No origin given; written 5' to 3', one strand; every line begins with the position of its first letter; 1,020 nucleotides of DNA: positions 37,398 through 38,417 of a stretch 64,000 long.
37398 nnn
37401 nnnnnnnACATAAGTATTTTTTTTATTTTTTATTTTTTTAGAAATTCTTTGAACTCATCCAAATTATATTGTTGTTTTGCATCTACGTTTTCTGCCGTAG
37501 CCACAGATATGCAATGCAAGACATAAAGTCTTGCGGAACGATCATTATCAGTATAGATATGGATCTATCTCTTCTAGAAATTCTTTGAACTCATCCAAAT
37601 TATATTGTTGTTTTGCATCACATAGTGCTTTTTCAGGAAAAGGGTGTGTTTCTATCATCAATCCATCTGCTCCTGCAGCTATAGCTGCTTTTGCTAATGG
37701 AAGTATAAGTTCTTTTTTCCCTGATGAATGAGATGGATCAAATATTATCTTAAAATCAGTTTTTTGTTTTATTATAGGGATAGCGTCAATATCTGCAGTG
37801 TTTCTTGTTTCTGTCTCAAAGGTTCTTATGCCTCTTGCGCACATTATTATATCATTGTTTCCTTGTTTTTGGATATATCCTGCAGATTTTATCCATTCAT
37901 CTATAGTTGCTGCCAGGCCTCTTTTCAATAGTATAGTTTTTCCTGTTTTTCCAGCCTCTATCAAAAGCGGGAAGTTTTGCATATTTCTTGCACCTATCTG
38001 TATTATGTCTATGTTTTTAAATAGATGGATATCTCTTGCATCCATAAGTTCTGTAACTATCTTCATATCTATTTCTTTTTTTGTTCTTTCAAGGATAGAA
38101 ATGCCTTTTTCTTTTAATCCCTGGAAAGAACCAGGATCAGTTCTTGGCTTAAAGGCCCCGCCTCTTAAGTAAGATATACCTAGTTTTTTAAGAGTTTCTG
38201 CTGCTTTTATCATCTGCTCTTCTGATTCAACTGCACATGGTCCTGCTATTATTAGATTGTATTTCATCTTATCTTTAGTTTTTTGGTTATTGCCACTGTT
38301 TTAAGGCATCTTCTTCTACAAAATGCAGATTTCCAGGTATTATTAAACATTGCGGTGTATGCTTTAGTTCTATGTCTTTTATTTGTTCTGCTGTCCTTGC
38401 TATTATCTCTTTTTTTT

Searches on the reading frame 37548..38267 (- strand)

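Call 43: search_protein_families(library=pfam, proteins=[window:37548-38267:-], max_evalue=0.001)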
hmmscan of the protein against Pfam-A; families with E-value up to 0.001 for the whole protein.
window:37548-38267:- (239 aa): 2 families
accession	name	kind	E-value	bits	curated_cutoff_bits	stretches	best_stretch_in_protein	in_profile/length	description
PF00793.26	DAHP_synth_1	-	4.5e-75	252.5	25.5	1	5-232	19-259/270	DAHP synthetase I family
PF03102.20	NeuB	-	6.2e-08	32.8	22.1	1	53-234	55-229/241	NeuB family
